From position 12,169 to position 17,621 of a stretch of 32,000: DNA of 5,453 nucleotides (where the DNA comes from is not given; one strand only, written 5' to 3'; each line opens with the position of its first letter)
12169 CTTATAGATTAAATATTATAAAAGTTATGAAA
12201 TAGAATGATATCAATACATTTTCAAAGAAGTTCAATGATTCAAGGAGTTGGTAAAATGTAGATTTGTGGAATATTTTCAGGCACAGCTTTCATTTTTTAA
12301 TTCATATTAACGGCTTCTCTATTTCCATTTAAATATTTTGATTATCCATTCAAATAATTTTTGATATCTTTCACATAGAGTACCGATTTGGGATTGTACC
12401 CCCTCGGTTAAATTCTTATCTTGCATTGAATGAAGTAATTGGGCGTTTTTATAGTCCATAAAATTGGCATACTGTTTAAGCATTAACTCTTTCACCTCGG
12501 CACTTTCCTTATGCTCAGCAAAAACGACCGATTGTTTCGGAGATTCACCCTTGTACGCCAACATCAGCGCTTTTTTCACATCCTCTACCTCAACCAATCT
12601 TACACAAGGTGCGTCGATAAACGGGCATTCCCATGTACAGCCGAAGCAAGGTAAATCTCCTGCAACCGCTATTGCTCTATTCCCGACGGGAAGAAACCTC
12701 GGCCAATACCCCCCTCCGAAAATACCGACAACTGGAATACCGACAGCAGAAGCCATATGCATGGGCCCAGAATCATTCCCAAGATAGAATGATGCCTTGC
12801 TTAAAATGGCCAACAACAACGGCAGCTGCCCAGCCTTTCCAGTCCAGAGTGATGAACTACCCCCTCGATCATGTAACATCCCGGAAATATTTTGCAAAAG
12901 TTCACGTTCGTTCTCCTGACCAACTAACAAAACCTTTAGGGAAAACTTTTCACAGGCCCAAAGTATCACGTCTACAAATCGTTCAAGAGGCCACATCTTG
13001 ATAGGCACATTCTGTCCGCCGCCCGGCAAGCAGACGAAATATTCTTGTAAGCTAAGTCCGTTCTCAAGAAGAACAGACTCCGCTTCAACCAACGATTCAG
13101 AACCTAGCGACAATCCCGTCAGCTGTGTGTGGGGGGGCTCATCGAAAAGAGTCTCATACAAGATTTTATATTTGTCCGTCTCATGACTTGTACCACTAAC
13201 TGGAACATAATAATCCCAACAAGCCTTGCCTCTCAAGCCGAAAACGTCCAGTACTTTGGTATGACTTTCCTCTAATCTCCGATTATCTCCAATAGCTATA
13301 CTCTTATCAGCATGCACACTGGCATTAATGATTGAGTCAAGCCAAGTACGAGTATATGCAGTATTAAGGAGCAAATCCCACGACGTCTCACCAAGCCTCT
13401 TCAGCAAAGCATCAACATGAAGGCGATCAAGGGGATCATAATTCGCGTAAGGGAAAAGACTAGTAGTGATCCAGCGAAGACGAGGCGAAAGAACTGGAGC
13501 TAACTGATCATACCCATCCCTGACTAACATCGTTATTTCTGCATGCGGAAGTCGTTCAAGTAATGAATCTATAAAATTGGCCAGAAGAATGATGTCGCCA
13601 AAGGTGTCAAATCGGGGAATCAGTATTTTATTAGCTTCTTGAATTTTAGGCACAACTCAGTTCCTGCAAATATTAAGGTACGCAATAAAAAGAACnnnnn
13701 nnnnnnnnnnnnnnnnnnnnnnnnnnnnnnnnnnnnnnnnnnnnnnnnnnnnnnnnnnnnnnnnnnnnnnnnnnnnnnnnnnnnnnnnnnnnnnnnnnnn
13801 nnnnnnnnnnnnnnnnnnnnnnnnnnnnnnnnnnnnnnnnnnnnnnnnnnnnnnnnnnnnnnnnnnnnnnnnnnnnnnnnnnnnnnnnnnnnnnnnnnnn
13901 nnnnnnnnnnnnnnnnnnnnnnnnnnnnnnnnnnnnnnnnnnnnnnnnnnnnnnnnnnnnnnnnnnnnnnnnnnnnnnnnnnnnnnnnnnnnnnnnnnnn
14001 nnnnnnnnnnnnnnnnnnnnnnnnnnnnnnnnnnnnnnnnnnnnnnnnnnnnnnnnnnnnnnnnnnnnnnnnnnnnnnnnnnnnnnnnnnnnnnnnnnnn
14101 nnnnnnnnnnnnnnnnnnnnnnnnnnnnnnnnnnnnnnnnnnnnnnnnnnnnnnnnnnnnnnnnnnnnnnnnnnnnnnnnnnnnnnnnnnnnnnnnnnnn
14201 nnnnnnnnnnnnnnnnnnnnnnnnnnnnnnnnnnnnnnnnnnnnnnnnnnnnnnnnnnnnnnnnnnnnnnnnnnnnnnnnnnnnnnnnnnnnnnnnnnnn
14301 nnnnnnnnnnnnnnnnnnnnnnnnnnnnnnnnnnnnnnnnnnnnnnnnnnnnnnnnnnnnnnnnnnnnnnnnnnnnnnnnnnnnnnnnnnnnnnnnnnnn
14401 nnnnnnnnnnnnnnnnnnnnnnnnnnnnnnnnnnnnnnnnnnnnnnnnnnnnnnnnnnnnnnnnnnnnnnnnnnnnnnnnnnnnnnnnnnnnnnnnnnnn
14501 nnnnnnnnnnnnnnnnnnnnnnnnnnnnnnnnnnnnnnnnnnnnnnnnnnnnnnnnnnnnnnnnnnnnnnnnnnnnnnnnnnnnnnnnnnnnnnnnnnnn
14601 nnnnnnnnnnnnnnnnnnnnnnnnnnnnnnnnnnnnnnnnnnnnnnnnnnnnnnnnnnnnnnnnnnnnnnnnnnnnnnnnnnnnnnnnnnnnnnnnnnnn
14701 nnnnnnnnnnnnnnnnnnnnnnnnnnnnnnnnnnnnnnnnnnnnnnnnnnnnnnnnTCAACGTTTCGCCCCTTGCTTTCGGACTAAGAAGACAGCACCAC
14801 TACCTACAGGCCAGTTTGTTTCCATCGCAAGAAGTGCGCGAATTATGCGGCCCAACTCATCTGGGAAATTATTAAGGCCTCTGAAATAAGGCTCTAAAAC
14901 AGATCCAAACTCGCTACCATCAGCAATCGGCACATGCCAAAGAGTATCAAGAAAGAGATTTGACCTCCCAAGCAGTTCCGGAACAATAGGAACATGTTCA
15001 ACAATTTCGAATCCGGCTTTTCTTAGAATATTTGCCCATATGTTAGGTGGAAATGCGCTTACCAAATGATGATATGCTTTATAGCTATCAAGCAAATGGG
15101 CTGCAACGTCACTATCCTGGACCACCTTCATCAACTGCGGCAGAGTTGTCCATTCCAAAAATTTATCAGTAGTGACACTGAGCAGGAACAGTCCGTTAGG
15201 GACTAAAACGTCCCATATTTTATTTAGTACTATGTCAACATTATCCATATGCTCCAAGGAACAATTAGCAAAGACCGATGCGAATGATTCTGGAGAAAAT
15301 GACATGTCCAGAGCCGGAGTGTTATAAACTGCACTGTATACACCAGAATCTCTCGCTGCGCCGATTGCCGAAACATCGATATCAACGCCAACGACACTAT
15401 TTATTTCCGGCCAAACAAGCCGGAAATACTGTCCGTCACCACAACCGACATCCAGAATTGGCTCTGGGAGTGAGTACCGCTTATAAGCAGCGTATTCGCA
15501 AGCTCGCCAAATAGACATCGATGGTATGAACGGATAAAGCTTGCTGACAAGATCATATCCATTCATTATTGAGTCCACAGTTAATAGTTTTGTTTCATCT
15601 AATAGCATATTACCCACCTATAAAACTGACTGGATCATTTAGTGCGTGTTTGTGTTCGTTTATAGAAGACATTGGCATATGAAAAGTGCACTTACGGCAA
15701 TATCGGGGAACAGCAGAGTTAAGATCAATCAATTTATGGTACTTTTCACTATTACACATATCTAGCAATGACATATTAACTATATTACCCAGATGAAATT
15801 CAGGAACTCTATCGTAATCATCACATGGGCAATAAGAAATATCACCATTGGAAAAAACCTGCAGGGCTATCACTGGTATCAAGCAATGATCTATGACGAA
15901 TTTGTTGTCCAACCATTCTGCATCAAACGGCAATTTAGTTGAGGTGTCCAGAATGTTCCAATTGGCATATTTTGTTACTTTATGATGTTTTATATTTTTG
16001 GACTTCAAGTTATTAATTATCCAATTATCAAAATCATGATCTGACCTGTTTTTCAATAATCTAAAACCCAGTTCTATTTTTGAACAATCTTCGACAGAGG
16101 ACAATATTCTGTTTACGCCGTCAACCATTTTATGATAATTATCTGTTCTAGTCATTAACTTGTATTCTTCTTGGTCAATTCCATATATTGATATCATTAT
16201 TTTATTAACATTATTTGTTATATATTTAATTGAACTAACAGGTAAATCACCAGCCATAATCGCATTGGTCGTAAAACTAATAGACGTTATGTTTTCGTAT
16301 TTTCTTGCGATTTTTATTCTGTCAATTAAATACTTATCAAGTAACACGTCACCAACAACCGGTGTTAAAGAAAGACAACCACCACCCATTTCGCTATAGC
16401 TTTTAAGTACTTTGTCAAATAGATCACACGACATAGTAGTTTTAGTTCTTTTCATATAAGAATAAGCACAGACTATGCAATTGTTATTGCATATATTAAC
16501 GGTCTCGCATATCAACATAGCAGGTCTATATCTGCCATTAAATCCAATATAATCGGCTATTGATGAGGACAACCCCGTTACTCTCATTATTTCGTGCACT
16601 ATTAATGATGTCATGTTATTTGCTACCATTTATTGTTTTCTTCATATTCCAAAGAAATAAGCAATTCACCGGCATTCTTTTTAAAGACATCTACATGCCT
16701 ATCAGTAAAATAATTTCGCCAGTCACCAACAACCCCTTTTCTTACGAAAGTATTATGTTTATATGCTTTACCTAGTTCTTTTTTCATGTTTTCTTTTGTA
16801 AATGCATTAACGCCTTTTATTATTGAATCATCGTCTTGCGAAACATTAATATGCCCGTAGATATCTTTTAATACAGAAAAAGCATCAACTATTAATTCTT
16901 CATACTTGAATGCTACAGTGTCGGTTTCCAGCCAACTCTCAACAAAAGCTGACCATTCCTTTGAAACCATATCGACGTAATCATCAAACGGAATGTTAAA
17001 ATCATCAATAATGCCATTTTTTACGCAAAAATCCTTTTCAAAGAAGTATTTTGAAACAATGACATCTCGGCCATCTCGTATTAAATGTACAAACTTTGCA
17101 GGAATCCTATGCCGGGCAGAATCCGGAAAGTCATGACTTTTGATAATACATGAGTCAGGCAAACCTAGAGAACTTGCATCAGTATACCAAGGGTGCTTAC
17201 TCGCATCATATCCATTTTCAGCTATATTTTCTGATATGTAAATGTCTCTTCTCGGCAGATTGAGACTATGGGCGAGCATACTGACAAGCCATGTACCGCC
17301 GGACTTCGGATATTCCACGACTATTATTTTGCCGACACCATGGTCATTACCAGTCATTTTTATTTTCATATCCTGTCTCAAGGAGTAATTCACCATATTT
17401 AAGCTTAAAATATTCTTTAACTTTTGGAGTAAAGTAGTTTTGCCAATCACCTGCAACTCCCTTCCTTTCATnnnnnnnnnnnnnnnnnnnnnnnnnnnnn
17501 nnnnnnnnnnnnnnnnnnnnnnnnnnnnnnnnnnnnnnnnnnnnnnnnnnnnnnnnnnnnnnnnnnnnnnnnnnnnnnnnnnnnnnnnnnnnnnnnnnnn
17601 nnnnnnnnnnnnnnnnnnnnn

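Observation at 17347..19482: Wzt with an unusual three-part architecture: ABC ATPase, carbohydrate-binding module and sulfotransferase-like domain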

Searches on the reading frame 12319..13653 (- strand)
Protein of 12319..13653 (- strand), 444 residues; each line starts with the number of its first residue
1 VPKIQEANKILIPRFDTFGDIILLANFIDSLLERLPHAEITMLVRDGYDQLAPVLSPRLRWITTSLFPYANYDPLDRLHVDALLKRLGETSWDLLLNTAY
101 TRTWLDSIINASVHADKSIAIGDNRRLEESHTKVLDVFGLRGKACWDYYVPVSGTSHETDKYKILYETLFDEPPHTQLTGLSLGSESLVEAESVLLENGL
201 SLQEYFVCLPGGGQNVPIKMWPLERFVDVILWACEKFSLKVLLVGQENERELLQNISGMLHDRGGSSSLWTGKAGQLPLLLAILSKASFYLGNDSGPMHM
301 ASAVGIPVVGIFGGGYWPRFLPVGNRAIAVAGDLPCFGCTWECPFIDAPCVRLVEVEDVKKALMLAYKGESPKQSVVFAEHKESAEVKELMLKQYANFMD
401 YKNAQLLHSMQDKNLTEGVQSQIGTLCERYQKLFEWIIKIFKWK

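Call 5: search_protein_families(library=pfam, proteins=[window:12319-13653:-], max_evalue=0.01)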
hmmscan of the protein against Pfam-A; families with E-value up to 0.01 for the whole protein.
window:12319-13653:- (444 aa): 1 family
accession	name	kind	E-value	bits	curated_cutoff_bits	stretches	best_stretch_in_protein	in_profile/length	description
PF01075.23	Glyco_transf_9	-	1.4e-15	57.7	22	1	170-337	76-234/247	Glycosyltransferase family 9 (heptosyltransferase)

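Call 6: search_protein_families(library=ncbifam, proteins=[window:12319-13653:-], max_evalue=0.01)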
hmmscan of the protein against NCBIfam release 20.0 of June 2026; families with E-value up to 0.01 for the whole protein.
window:12319-13653:- (444 aa): 5 families
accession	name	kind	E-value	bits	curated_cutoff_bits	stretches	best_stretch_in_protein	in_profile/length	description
NF007742.0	PRK10422.1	equivalog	1.3e-16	60.4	467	1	6-329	4-305/352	lipopolysaccharide core heptosyltransferase RfaQ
TIGR02195.1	heptsyl_trn_II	equivalog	3.5e-15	56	134.6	1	193-363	163-334/339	lipopolysaccharide heptosyltransferase II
TIGR02201.1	heptsyl_trn_III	equivalog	1.5e-12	47.2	170.2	1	10-328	2-302/344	putative lipopolysaccharide heptosyltransferase III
TIGR02193.1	heptsyl_trn_I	equivalog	7.6e-10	38.5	185.3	1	218-332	193-301/320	lipopolysaccharide heptosyltransferase I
NF008162.0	PRK10916.1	equivalog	5.6e-05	22.5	569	1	206-322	182-296/348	ADP-heptose--LPS heptosyltransferase RfaF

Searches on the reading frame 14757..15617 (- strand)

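Call 5: search_protein_families(library=pfam, proteins=[window:14757-15617:-], max_evalue=0.01)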
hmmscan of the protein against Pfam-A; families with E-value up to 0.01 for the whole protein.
window:14757-15617:- (286 aa): 6 families
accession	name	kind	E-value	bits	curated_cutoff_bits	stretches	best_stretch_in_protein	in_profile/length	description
PF08241.18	Methyltransf_11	-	3.3e-14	53.7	21.2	1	55-145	1-94/95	Methyltransferase domain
PF13489.12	Methyltransf_23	-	8.9e-13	48.7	27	1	51-208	23-164/164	Methyltransferase domain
PF13649.12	Methyltransf_25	-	9.7e-12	45.9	27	1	54-142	1-97/97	Methyltransferase domain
PF08242.18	Methyltransf_12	-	8e-11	43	30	1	55-144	1-98/98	Methyltransferase domain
PF13847.12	Methyltransf_31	-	2.4e-10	40.7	27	1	53-167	6-114/145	Methyltransferase domain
PF01209.24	Ubie_methyltran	-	4.7e-05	23.3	20.1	1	14-208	13-218/233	ubiE/COQ5 methyltransferase family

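Call 6: search_protein_families(library=ncbifam, proteins=[window:14757-15617:-], max_evalue=0.01)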
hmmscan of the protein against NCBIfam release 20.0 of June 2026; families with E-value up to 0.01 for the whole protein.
window:14757-15617:- (286 aa): 10 families
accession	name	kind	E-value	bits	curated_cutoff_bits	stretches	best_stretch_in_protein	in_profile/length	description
NF045667.1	MTase_DVU1556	equivalog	5.4e-16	58.7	155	1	51-206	23-163/213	DVU_1556 family methyltransferase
TIGR02072.1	BioC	equivalog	3e-07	30.5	184.95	1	51-161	35-148/244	malonyl-ACP O-methyltransferase BioC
TIGR01983.1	UbiG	equivalog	4.3e-07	29.5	102.95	1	54-157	53-162/228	bifunctional 2-polyprenyl-6-hydroxyphenol methylase/3-demethylubiquinol 3-O-methyltransferase UbiG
TIGR01934.1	MenG_MenH_UbiE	subfamily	2.5e-06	27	158.35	1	16-212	7-212/223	ubiquinone/menaquinone biosynthesis methyltransferase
NF043040.1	corrin_prot_MT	hypoth_equivalog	8.5e-06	25.3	180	1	52-146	43-147/216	corrinoid protein-associated methyltransferase CpaM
TIGR02081.1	metW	equivalog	1.7e-05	24.5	189.5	1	54-134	17-98/194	methionine biosynthesis protein MetW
NF002463.0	PRK01683.1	equivalog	3e-05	23.8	297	1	51-202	32-179/258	trans-aconitate 2-methyltransferase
NF007610.0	PRK10258.1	equivalog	0.00037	19.9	342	1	53-177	45-167/251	malonyl-ACP O-methyltransferase BioC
NF041536.1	ArsM_DUF2284_UU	exception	0.0041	15.5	575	1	52-147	78-181/459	arsenite methyltransferase/DUF2284 domain selenoprotein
NF001241.0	PRK00216.1-2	equivalog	0.0072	16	327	1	14-206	17-212/231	demethylmenaquinone methyltransferase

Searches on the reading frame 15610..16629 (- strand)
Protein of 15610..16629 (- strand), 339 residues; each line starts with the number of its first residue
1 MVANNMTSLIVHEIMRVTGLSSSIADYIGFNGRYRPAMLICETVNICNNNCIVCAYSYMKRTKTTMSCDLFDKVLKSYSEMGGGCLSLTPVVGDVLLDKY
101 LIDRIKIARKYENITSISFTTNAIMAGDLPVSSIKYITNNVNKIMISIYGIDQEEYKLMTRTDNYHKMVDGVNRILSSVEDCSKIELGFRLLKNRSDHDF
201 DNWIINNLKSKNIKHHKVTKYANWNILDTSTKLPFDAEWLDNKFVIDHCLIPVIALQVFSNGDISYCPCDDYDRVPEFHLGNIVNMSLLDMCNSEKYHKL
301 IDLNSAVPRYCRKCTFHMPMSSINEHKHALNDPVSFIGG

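Call 5: search_protein_families(library=pfam, proteins=[window:15610-16629:-], max_evalue=0.01)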
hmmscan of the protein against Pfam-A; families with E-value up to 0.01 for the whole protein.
window:15610-16629:- (339 aa): 2 families
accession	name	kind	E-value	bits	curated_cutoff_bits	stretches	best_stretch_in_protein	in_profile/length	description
PF04055.27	Radical_SAM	-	3.8e-10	40.6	29.5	1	43-181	3-143/166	Radical SAM superfamily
PF13186.11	SPASM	-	3.9e-10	40.3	21.5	1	249-315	1-67/67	Iron-sulfur cluster-binding domain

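Call 6: search_protein_families(library=ncbifam, proteins=[window:15610-16629:-], max_evalue=0.01)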
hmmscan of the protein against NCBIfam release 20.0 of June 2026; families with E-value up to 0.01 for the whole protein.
window:15610-16629:- (339 aa): 13 families
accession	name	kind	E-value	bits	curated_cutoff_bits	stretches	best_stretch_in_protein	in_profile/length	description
TIGR04317.1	W_rSAM_matur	equivalog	1e-12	47.9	380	1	39-177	6-138/349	tungsten cofactor oxidoreductase radical SAM maturase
NF001199.0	PRK00164.2-1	equivalog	6.6e-11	41.9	231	1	44-202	19-170/308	GTP 3',8-cyclase MoaA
TIGR02668.1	moaA_archaeal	equivalog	7e-11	41.6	325.25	1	45-201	18-167/303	GTP 3',8-cyclase MoaA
NF038332.1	rSAM_rare_HxsC4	exception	2.4e-08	33.5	500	1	42-176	19-151/335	radical SAM protein HxsC4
TIGR04311.1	rSAM_Geo_metal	subfamily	3.1e-07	29.8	400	1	36-188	2-154/423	radical SAM/SPASM family putative metalloenzyme maturase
TIGR02666.1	moaA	equivalog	7.7e-07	28.4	284.05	1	46-178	19-153/336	GTP 3',8-cyclase MoaA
NF010308.0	PRK13745.1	equivalog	7.3e-06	25.1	484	1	261-318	291-346/412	anaerobic sulfatase-maturation protein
TIGR04403.1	rSAM_skfB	equivalog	1.9e-05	23.6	300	1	29-177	96-238/402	sporulation killing factor system radical SAM maturase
TIGR03942.1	sulfatase_rSAM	equivalog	4.2e-05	22.8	349.45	1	257-317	259-317/363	anaerobic sulfatase maturase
NF010321.0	PRK13758.1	equivalog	0.0001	21.6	441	1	256-317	263-323/370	anaerobic sulfatase-maturase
TIGR04466.1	rSAM_BlsE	equivalog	0.00041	19.9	400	1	39-164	5-122/327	cytosylglucuronate decarboxylase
TIGR04085.1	rSAM_more_4Fe4S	domain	0.0017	18.7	27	1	257-316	8-66/93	SPASM domain-containing protein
TIGR04261.1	rSAM_GlyRichRpt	subfamily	0.003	16.6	310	0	275-316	277-319/363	cyclophane-forming radical SAM/SPASM peptide maturase GrrM/OscB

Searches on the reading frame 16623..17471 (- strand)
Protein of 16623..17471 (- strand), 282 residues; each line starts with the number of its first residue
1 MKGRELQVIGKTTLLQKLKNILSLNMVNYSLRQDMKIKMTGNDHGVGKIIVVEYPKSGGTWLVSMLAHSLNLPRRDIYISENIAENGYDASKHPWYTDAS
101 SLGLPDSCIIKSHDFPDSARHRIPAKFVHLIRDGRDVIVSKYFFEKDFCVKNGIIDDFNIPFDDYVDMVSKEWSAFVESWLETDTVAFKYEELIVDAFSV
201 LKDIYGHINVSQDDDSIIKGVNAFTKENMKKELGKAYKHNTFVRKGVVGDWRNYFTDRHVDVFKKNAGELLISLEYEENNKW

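Call 5: search_protein_families(library=pfam, proteins=[window:16623-17471:-], max_evalue=0.01)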
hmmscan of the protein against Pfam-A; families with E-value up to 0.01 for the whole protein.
window:16623-17471:- (282 aa): 2 families
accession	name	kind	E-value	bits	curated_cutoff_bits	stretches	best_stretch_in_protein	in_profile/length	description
PF00685.33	Sulfotransfer_1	-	5.3e-22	78.9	22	1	48-268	3-248/255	Sulfotransferase domain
PF13469.12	Sulfotransfer_3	-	1.9e-06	28.8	27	1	125-214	125-216/216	Sulfotransferase family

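Call 6: search_protein_families(library=ncbifam, proteins=[window:16623-17471:-], max_evalue=0.01)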
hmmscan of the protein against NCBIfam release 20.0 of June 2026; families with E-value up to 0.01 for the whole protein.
window:16623-17471:- (282 aa): 0 families

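Call 76: search_solved_structures(query=window:16623-17357:-, max_evalue=0.01)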
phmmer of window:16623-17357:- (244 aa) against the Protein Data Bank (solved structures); distinct sequences matched with E-value up to 0.01: 37.
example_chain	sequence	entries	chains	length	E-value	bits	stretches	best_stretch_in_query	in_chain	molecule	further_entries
7d1x_A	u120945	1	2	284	2.7e-11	46.8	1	11-229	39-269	Sulfotransferase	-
7eov_A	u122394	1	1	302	3.3e-11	46.5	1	12-229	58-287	cytosolic sulfotransferase SULT2A8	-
4ifb_A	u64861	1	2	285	5.4e-10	42.6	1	11-234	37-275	Bile salt sulfotransferase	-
2qp3_A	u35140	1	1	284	6.4e-10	42.3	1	11-234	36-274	Bile salt sulfotransferase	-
1ov4_A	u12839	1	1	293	6.5e-10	42.3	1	11-234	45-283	Alcohol sulfotransferase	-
2qp4_A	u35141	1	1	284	6.7e-10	42.2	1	11-234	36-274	Bile salt sulfotransferase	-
1j99_A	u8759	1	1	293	7.1e-10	42.2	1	11-234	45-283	ALCOHOL SULFOTRANSFERASE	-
3f3y_A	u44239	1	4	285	1e-09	41.7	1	11-234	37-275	Bile salt sulfotransferase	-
1efh_A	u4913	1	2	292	1.5e-09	41.1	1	11-231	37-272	HYDROXYSTEROID SULFOTRANSFERASE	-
1q1z_A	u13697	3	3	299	8.4e-09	38.6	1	10-226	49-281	sulfotransferase family, cytosolic, 2B, member 1 isoform b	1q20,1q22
1q1q_A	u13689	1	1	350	1.5e-08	37.9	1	10-226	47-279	sulfotransferase family, cytosolic, 2B, member 1 isoform a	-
7v1o_A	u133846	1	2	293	1.2e-06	31.6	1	11-226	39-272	Amine sulfotransferase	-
5x2b_D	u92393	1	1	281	4.4e-06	29.7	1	10-221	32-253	Sulfotransferase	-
5x2b_F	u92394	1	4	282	4.6e-06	29.7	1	10-221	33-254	Sulfotransferase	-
5x2b_C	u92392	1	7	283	4.6e-06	29.7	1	10-221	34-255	Sulfotransferase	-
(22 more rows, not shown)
